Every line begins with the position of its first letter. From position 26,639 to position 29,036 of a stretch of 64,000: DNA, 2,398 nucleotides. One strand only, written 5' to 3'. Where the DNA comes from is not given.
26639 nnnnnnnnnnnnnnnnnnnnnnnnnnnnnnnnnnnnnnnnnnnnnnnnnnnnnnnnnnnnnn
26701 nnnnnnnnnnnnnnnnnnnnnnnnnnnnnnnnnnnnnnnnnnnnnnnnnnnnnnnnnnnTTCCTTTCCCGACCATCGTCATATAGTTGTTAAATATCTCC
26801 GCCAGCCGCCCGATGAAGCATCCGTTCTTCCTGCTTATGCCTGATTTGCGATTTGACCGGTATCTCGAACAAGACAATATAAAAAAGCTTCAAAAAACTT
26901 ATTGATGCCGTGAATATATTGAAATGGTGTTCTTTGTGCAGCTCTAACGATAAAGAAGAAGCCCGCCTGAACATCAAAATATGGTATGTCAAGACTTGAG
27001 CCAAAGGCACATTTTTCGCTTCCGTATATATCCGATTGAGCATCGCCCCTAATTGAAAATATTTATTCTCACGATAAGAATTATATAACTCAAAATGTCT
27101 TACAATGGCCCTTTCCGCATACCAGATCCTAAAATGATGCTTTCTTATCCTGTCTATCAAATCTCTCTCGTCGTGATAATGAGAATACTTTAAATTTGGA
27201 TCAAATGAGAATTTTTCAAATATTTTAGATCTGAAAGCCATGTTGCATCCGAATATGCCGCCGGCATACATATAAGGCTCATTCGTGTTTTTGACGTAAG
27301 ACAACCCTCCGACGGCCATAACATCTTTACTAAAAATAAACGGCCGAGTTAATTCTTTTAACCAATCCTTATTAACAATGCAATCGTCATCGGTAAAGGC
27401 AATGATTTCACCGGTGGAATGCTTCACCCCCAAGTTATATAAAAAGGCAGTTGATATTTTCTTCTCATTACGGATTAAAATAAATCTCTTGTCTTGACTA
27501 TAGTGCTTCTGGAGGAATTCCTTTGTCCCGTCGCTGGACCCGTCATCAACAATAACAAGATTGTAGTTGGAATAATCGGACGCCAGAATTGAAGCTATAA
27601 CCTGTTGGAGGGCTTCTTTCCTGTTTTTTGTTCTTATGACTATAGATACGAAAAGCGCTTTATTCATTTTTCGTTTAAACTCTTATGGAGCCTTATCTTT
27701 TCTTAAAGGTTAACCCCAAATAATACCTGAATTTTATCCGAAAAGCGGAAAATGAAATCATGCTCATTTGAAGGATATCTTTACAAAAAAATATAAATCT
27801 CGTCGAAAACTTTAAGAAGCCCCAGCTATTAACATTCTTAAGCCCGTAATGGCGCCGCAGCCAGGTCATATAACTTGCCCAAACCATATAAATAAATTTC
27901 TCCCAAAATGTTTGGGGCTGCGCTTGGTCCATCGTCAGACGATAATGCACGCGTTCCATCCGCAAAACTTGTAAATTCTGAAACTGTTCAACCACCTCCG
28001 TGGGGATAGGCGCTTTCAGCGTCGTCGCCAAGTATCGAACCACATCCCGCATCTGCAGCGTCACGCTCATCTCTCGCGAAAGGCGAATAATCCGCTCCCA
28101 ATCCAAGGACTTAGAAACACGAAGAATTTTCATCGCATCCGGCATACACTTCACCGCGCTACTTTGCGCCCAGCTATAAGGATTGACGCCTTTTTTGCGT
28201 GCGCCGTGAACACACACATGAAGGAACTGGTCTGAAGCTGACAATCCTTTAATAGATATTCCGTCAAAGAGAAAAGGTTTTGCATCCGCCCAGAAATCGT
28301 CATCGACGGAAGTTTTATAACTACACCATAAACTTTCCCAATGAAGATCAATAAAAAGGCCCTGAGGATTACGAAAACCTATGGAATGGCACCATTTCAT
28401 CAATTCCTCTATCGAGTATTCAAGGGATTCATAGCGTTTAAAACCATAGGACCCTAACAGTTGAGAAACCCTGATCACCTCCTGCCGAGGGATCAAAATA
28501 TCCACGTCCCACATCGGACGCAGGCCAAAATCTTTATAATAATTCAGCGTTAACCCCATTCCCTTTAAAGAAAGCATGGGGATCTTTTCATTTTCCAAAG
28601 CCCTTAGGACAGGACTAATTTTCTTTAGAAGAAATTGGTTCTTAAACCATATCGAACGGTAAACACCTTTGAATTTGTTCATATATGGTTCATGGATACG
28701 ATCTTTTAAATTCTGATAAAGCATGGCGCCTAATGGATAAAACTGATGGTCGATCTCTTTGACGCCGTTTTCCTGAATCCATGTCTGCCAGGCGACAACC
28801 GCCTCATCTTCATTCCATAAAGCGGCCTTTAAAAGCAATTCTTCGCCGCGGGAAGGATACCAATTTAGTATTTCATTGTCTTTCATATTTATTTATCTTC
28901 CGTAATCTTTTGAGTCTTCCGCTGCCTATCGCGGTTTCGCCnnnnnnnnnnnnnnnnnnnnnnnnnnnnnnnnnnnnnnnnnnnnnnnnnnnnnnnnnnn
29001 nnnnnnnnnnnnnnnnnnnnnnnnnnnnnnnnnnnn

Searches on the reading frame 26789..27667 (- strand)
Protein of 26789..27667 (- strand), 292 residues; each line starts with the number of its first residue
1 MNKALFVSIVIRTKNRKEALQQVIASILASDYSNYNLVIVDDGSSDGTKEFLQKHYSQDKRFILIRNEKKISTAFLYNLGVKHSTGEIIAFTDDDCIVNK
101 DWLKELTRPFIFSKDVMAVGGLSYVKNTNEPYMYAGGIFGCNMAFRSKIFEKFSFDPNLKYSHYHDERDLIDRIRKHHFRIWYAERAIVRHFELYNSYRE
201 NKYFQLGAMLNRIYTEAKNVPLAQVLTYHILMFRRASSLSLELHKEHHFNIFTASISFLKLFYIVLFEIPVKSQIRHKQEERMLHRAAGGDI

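Call 33: search_protein_families(library=pfam, proteins=[window:26789-27667:-], max_evalue=0.001)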
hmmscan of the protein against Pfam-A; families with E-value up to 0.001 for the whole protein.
window:26789-27667:- (292 aa): 3 families
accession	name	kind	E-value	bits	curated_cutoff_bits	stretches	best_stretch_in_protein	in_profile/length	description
PF00535.33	Glycos_transf_2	-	2.8e-29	102.6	23.3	1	8-142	1-132/168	Glycosyl transferase family 2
PF13641.12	Glyco_tranf_2_3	-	8.9e-15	55.8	27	1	7-129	3-129/230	Glycosyltransferase like family 2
PF10111.15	Glyco_tranf_2_2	-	3.8e-08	33.6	27.3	1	8-106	1-102/276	Glycosyltransferase like family 2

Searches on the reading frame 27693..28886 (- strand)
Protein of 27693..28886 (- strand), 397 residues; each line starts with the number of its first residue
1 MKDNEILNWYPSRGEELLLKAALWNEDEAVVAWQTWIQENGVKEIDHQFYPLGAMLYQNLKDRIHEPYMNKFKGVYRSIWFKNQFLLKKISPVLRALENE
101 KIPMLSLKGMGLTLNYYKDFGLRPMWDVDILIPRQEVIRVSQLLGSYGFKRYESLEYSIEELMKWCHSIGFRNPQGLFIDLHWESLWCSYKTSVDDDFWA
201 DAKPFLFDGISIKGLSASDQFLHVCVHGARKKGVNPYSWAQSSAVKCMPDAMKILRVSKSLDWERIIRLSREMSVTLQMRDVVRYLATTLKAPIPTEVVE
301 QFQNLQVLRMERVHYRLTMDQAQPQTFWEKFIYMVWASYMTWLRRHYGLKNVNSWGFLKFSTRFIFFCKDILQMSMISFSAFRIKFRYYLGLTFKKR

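Call 33: search_protein_families(library=pfam, proteins=[window:27693-28886:-], max_evalue=0.001)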
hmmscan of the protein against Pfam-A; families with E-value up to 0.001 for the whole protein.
window:27693-28886:- (397 aa): 1 family
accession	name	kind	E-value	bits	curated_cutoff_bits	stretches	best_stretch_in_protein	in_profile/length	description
PF14907.12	NTP_transf_5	-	5.2e-34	118.4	31.2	1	54-288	19-246/249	Uncharacterised nucleotidyltransferase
